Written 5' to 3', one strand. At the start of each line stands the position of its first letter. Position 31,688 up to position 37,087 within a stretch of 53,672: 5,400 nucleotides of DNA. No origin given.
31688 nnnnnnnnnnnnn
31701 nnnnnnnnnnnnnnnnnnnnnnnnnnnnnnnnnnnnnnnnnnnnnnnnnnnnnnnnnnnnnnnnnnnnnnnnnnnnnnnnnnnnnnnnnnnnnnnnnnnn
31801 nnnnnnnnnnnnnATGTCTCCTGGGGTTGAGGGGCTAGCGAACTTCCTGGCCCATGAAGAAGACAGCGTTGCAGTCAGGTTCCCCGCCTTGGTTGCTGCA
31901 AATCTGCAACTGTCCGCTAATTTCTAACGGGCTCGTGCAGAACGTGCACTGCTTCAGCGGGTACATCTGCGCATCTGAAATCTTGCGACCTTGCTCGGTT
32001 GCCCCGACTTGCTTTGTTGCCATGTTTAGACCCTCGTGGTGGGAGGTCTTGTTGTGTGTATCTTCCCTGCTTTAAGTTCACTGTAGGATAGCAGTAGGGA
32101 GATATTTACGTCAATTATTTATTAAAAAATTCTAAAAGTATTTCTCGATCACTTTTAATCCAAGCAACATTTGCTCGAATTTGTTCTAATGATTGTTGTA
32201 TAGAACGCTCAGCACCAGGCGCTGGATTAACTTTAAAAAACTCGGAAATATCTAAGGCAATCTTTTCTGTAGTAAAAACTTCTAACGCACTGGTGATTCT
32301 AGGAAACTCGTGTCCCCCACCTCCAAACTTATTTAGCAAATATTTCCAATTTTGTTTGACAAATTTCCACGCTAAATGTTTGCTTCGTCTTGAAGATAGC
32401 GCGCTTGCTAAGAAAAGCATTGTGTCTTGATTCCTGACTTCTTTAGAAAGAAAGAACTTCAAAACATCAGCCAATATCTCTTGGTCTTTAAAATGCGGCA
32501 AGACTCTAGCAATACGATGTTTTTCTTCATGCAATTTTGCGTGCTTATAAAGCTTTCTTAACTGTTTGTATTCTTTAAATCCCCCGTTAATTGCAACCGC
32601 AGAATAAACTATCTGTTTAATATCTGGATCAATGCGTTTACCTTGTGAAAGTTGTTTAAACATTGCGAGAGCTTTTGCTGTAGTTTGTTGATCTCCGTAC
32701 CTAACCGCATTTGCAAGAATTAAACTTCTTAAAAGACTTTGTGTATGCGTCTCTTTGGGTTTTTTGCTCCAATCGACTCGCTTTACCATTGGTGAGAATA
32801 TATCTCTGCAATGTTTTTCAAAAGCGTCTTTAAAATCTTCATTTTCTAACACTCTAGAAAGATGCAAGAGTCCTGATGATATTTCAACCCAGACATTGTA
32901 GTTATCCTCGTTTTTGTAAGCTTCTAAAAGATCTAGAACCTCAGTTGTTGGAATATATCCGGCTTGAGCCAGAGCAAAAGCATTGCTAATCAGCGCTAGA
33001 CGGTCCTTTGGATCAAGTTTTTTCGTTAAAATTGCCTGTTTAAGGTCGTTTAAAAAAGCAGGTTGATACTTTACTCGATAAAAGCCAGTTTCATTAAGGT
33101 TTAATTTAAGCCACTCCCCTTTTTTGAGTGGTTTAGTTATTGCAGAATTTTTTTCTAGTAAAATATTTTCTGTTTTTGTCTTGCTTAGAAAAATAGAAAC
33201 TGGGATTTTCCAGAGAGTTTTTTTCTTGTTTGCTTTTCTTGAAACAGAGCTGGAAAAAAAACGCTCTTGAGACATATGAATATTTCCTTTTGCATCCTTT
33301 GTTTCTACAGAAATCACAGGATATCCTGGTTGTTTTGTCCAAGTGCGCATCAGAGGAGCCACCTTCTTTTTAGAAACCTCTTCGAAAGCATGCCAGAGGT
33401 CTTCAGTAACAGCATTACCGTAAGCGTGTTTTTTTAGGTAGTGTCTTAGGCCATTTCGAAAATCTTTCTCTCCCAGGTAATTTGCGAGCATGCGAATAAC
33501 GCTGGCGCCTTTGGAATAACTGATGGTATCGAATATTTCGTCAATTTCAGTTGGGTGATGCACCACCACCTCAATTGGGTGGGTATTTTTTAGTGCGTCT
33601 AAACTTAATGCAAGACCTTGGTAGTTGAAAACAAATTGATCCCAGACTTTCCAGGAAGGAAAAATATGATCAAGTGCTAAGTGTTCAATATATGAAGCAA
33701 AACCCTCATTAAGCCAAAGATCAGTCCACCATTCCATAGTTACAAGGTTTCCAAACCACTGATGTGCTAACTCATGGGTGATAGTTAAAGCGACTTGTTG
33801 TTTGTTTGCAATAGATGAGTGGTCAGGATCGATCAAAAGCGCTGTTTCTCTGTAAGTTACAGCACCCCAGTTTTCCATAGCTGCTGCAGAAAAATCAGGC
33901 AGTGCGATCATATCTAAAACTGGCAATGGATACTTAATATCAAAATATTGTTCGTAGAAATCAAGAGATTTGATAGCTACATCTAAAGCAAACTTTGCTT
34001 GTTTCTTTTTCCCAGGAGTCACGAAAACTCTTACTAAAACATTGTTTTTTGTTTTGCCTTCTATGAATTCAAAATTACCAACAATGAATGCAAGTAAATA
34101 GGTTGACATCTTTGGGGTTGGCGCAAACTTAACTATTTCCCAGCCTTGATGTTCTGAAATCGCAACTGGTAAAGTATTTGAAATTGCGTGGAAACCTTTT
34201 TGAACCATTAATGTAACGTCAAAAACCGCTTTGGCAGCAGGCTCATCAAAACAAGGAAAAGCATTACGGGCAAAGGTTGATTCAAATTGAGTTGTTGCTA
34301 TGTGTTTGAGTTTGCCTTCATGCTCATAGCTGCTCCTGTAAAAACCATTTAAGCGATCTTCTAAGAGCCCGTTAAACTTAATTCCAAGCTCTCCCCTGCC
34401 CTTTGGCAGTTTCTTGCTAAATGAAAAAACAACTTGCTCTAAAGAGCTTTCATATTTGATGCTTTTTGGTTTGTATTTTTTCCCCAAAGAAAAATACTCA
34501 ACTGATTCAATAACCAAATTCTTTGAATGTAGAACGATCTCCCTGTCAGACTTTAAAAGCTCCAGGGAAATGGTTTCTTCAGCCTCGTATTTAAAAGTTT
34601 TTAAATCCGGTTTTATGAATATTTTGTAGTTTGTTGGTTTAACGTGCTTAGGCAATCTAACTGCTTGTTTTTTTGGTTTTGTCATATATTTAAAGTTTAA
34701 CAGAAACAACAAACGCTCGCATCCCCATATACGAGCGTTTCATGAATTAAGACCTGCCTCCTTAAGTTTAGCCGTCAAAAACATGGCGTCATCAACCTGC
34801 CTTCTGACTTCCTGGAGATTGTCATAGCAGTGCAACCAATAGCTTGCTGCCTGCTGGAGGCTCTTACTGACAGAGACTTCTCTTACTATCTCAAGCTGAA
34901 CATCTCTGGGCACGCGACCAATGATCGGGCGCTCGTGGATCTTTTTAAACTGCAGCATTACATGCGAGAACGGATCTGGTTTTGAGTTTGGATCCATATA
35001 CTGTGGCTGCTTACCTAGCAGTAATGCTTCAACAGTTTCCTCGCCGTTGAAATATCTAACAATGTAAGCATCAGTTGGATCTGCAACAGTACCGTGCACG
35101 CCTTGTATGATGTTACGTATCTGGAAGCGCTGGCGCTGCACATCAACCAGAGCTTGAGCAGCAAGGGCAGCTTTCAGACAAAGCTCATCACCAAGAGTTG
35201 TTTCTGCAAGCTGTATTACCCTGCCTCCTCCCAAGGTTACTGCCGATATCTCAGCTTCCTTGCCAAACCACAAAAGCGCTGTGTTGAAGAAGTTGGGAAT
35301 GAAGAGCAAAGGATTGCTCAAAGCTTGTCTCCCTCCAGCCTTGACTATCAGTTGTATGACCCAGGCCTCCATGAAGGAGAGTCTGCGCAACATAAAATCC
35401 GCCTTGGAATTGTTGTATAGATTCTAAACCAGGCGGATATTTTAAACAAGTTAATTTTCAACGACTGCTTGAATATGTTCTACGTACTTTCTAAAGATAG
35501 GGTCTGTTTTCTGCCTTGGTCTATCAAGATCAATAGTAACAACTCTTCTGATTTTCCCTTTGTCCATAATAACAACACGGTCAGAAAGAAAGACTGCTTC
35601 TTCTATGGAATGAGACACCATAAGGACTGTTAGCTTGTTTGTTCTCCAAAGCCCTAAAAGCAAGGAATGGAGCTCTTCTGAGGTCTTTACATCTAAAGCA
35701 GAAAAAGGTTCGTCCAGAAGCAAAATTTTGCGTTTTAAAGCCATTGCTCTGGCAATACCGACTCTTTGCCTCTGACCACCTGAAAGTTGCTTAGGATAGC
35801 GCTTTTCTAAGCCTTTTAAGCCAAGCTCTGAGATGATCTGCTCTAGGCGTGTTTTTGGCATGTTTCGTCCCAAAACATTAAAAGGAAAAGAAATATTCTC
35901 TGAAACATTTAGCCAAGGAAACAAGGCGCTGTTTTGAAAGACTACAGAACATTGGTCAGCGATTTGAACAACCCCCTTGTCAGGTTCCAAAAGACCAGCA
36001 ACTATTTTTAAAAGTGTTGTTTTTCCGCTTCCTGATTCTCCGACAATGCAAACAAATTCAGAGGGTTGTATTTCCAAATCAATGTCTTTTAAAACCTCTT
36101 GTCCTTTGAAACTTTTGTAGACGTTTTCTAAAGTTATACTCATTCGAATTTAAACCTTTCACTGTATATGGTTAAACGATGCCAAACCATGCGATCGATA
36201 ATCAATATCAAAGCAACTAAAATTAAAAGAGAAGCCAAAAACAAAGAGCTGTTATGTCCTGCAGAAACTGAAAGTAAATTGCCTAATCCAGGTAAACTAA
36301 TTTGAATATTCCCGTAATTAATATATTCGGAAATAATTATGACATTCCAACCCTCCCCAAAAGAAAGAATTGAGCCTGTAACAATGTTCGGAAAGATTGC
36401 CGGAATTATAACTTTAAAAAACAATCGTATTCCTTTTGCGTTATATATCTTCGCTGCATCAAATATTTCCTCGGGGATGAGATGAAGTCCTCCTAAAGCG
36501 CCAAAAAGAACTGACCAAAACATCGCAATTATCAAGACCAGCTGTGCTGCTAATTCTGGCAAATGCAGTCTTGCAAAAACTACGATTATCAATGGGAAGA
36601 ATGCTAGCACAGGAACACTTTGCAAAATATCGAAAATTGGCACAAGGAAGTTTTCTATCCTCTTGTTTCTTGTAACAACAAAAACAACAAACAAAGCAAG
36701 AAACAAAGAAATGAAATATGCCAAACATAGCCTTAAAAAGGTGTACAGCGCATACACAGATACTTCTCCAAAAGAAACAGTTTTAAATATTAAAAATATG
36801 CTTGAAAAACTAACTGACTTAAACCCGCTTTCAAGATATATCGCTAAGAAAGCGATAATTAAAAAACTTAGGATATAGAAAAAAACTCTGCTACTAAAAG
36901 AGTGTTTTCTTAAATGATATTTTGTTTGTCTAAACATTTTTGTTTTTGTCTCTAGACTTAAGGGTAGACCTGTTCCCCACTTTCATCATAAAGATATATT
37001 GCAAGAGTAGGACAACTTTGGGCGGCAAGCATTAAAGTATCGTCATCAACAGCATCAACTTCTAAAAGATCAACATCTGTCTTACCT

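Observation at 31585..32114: Cassette 3: two tandem Cys4 mini-proteins, one invisible to the 60-aa ORF track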

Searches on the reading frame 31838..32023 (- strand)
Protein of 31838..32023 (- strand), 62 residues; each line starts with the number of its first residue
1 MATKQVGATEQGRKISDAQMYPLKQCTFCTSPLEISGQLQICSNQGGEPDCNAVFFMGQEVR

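Call 16: search_protein_families(library=pfam, proteins=[window:31838-32023:-], max_evalue=1)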
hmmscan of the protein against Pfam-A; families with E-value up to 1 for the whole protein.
seq(62 aa): 0 families

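Call 17: search_protein_families(library=phrogs, proteins=[window:31838-32023:-], max_evalue=1)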
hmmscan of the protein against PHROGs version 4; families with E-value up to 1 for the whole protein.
seq(62 aa): 1 family
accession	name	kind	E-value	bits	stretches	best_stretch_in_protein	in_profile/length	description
phrog_34822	-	unknown function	0.49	11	0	41-56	9-24/46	-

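Call 18: find_encoding_contigs(protein=window:31838-32023:-, flank=3000)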
Protein seq(62 aa) (62 aa): no gene with exactly this product is on record in the collection.

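Call 23: find_homologous_proteins(query=window:31838-32023:-, max_evalue=10)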
Query seq(62 aa) (62 aa): 1 proteins with E <= 10 among 1 candidates.
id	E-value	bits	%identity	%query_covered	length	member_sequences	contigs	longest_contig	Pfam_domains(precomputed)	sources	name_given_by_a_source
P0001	2.0e-24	101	73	100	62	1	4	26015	-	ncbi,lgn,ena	-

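Call 26: find_encoding_contigs(protein=P0001, flank=6000)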
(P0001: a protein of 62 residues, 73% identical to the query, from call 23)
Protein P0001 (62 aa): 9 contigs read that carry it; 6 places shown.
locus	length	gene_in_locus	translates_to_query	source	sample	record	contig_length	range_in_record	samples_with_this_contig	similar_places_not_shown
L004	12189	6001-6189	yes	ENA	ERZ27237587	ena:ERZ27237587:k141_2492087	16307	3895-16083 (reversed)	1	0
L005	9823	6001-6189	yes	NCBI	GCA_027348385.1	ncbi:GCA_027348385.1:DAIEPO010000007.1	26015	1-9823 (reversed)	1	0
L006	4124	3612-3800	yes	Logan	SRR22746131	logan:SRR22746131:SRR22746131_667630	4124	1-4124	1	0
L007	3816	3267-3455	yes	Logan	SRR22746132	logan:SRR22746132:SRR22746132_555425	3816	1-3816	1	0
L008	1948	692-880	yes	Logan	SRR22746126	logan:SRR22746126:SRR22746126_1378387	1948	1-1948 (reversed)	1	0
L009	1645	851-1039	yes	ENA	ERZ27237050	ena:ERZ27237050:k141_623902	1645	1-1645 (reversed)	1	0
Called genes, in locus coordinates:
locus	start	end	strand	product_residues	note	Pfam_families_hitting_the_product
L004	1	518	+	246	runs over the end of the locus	?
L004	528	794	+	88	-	PF01106:NifU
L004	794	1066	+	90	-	PF13459:Fer4_15, PF13370:Fer4_13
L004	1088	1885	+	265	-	PF00528:BPD_transp_1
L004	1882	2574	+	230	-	PF02463:SMC_N (faint), PF00931:NB-ARC (faint), PF00005:ABC_tran, PF13401:AAA_22 (weak), PF13304:AAA_21 (faint)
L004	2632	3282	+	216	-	-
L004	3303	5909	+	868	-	PF17900:Peptidase_M1_N, PF01433:Peptidase_M1, PF11838:ERAP1_C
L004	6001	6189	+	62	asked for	-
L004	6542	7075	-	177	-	-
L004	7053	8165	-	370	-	PF18895:T4SS_pilin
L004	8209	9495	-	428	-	PF01551:Peptidase_M23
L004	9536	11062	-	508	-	PF00749:tRNA-synt_1c, PF19269:Anticodon_2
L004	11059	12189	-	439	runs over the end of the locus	PF03808:Glyco_tran_WecG, PF00293:NUDIX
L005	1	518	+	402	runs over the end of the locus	PF00266:Aminotran_5, PF01212:Beta_elim_lyase (weak)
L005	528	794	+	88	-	PF01106:NifU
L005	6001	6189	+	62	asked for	-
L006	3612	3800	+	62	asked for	-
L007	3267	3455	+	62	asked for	-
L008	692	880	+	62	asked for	-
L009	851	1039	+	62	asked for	-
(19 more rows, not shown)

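Call 37: find_related_loci(query=A1, collection=genome_contigs, flank=5000)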
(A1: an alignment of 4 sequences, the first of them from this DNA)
Query A1 (62 aa) in genome_contigs; peptide patterns used: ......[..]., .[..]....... (x = any residue, [..] = any of these).
12 stretches matched a pattern; 1 encode a relative of the query (tblastn E <= 1e-3); 1 distinct loci.
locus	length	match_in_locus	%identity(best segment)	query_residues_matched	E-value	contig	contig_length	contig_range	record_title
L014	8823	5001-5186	73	1-62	8e-31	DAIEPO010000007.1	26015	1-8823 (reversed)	MAG TPA_asm: bacterium isolate clean1170 NODE_7_length_26015_cov_4.396137, whole genome shotgun sequence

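Call 48: search_solved_structures(query=A1, max_evalue=10, show_alignments=3)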
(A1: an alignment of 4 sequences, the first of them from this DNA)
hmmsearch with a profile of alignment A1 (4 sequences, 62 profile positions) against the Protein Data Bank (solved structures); distinct sequences matched with E-value up to 10: 1.
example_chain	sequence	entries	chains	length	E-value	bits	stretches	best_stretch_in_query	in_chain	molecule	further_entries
7qep_MD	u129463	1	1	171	0.34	14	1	18-37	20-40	Uncharacterized protein ECU01_0250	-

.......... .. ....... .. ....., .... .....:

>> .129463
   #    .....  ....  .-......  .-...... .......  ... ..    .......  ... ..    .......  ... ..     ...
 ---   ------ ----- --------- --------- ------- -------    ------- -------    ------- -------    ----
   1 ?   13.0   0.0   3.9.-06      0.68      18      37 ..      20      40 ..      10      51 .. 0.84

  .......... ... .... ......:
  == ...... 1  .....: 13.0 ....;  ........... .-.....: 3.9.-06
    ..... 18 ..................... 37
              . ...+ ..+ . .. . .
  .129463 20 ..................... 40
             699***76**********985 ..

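Call 50: find_related_loci(query=A1, collection=viral_contigs, flank=4000)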
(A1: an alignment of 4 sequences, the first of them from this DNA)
Query A1 (62 aa) in viral_contigs; peptide patterns used: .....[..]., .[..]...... (x = any residue, [..] = any of these).
49 stretches matched a pattern, but none encodes a relative of the query by tblastn (E <= 1e-3).

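Call 55: predict_structure(alignment_id=A3)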
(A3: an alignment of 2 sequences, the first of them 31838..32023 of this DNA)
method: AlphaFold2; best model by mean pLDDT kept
length: 62 residues; sequences in the alignment: 2
mean_pLDDT: 43.2   pTM: 0.21
mean pLDDT of the five models: 43.2, 42.0, 41.9, 39.2, 38.2
residues with pLDDT >= 90: 0; 70-90: 0; 50-70: 7; < 50: 55
segments of 3 or more residues with pLDDT < 50: 1-49, 56-60
pLDDT, mean of each block of 10 residues (from residue 1): 39 40 44 42 45 48 48
secondary structure, 60 per line:
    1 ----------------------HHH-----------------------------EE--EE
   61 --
elements in order:
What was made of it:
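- On Zinc-ribbon / Cys4 zinc-binding mini-proteins (structural class): The model of A has pLDDT 43 and is unusable (call 55).
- The AlphaFold2 model of A is unusable (pLDDT 43, call 55).
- Tried and rejected: The model of A was too poor to search with (call 55).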

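Call 56: search_protein_representatives(alignment_id=A3)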
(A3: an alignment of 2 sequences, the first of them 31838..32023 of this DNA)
Query: 2 sequences, 62 profile positions. Proteins with E-value up to 0.001 (for the whole library): 5; up to 1e-10: 1; up to 1e-30: 1. The best 5 are listed.
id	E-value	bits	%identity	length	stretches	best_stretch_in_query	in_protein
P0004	2.1e-34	133.3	-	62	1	1-62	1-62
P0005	2.8e-06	43.3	-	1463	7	16-45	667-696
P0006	5.4e-06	42.4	-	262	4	15-32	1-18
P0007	2.2e-04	37.2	-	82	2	20-41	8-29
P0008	5.7e-04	35.9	-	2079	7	6-32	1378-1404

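Call 66: find_encoding_contigs(protein=P0004, flank=5000)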
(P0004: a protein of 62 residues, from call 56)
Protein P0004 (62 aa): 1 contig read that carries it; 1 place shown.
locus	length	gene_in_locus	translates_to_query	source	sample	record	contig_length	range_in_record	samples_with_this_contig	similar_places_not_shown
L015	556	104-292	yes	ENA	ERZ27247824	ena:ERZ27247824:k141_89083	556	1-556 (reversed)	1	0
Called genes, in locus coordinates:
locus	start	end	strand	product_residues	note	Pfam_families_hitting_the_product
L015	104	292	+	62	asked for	-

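Call 70: search_protein_families(library=ncbifam, proteins=[window:31838-32023:-], max_evalue=1)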
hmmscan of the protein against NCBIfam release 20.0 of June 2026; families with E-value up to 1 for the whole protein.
seq(62 aa): 0 families

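Call 71: search_protein_families(library=padloc, proteins=[window:31838-32023:-], max_evalue=1)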
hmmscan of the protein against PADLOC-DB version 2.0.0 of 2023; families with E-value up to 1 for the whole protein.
seq(62 aa): 0 families

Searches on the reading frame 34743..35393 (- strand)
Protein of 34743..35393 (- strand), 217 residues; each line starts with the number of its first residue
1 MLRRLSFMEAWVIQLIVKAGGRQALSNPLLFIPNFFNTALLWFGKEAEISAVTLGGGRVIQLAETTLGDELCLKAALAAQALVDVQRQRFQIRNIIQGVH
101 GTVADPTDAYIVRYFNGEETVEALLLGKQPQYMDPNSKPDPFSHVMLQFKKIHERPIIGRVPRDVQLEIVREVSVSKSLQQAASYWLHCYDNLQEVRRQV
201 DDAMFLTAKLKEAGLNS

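Call 16: search_protein_families(library=pfam, proteins=[window:34743-35393:-], max_evalue=1)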
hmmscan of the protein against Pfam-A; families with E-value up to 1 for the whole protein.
window:34743-35393:- (217 aa): 1 family
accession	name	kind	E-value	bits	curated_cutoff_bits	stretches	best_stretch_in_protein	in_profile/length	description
PF06833.16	MdcE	-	0.023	14.9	32.7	1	80-128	31-78/196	Malonate decarboxylase gamma subunit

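Call 17: search_protein_families(library=phrogs, proteins=[window:34743-35393:-], max_evalue=1)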
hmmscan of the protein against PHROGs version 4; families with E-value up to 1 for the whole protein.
window:34743-35393:- (217 aa): 1 family
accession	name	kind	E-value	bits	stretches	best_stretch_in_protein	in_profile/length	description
phrog_36656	-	unknown function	0.14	13.3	1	69-122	16-71/86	-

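Call 70: search_protein_families(library=ncbifam, proteins=[window:34743-35393:-], max_evalue=1)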
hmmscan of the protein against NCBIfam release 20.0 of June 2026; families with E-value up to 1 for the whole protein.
window:34743-35393:- (217 aa): 0 families

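Call 71: search_protein_families(library=padloc, proteins=[window:34743-35393:-], max_evalue=1)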
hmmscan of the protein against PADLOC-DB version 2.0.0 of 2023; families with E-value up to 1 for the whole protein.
window:34743-35393:- (217 aa): 0 families

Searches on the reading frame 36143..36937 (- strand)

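Call 90: search_protein_families(library=pfam, proteins=[window:36143-36937:-], max_evalue=0.001)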
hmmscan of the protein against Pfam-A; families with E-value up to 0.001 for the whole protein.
window:36143-36937:- (265 aa): 1 family
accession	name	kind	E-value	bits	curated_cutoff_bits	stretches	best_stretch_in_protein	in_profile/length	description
PF00528.27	BPD_transp_1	-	2.3e-20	73.6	26.4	1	77-250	5-174/184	Binding-protein-dependent transport system inner membrane component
